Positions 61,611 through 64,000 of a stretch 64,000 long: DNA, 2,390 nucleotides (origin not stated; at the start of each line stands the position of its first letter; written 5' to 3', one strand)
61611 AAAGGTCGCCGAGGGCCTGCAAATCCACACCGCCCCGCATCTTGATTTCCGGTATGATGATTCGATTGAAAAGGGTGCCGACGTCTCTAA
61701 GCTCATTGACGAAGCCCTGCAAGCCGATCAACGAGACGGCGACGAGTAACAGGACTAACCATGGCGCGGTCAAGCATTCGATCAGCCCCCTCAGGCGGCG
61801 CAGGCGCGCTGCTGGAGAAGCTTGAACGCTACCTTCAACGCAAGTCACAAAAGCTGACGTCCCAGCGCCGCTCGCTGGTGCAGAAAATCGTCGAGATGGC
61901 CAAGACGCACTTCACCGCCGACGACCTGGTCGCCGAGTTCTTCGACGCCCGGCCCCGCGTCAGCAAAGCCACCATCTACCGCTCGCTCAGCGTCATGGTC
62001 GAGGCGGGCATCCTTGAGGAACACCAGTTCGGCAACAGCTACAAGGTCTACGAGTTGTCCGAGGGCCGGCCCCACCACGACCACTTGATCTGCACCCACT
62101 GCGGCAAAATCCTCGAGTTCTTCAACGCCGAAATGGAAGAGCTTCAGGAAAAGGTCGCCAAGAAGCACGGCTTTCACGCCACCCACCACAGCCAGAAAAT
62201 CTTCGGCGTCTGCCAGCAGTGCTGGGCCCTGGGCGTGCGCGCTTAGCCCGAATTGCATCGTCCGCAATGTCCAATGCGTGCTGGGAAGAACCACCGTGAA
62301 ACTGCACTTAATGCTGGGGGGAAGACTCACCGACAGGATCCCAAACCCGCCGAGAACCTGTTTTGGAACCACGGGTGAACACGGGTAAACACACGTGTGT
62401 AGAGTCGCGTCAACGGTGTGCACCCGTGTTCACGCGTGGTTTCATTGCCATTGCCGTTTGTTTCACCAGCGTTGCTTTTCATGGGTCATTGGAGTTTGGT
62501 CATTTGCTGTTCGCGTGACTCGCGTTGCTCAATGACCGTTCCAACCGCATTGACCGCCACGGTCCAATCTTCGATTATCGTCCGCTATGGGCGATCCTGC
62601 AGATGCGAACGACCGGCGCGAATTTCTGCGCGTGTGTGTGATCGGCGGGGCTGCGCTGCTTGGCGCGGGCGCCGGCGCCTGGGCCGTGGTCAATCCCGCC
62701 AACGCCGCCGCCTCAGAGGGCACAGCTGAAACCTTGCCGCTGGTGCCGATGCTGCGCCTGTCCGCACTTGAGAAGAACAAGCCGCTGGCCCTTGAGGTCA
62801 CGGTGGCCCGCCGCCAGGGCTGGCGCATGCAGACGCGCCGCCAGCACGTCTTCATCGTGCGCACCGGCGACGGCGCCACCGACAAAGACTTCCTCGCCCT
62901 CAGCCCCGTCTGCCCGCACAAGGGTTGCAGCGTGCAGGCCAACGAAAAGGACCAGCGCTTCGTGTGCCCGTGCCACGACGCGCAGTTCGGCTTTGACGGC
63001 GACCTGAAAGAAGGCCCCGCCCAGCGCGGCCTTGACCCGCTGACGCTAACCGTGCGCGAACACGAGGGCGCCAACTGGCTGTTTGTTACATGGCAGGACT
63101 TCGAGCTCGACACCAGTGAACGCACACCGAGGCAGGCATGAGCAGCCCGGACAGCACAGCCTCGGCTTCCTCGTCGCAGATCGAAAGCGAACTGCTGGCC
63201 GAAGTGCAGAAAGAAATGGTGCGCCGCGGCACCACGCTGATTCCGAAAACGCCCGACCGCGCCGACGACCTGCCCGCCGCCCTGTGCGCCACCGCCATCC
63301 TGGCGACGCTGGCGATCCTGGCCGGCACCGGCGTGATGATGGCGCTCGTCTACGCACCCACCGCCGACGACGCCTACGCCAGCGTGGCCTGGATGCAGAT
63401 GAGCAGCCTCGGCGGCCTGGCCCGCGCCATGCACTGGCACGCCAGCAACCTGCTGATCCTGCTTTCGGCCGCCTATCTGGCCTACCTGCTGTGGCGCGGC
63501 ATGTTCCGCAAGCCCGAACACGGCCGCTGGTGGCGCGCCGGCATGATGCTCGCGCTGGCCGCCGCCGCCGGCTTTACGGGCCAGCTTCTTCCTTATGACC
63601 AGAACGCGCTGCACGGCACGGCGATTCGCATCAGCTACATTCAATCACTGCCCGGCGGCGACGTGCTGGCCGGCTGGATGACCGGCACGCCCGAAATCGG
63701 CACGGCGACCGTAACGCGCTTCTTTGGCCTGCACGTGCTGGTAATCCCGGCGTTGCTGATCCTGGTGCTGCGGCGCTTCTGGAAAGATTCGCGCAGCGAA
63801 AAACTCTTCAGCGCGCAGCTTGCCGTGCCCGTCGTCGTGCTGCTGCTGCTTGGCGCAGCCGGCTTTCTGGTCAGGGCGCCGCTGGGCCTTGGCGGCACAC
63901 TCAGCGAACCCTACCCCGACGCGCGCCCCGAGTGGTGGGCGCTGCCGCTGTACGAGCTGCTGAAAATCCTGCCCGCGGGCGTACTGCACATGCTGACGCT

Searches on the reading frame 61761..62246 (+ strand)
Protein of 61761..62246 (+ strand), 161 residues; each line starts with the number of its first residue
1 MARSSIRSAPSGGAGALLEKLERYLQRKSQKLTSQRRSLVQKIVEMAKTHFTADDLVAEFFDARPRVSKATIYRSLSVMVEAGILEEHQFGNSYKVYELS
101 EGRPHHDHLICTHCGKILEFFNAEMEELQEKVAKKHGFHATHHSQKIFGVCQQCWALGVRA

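Call 35: search_protein_families(library=pfam, proteins=[window:61761-62246:+], max_evalue=0.001)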
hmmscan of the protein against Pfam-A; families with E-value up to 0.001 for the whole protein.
window:61761-62246:+ (161 aa): 2 families
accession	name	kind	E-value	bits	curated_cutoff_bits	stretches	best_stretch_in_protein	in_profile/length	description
PF01475.25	FUR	-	1.7e-33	115.7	23.1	1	29-146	3-119/121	Ferric uptake regulator family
PF24706.1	DUF7669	-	0.00095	19.8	23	0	38-83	4-52/75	Domain of unknown function (DUF7669)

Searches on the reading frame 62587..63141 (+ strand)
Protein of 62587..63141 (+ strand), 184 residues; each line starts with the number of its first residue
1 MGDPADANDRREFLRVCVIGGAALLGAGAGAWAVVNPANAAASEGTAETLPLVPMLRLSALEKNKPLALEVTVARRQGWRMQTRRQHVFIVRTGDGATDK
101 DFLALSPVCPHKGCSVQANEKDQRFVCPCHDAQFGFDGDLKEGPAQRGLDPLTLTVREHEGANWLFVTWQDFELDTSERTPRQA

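Call 35: search_protein_families(library=pfam, proteins=[window:62587-63141:+], max_evalue=0.001)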
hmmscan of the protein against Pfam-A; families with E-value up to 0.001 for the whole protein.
window:62587-63141:+ (184 aa): 1 family
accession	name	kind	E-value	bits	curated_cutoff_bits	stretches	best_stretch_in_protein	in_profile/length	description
PF00355.32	Rieske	-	5.5e-13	49.1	20.3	1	79-149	17-84/88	Rieske [2Fe-2S] domain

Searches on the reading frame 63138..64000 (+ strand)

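Call 35: search_protein_families(library=pfam, proteins=[window:63138-64000:+], max_evalue=0.001)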
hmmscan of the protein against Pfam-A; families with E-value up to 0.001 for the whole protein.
window:63138-64000:+ (287 aa): 2 families
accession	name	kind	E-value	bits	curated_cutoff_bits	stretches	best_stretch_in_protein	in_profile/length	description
PF13631.11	Cytochrom_B_N_2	-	1.2e-20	74.6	27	1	106-210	3-108/169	Cytochrome b(N-terminal)/b6/petB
PF00033.24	Cytochrome_B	-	7.4e-19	68.8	27.2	1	56-210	22-177/189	Cytochrome b/b6/petB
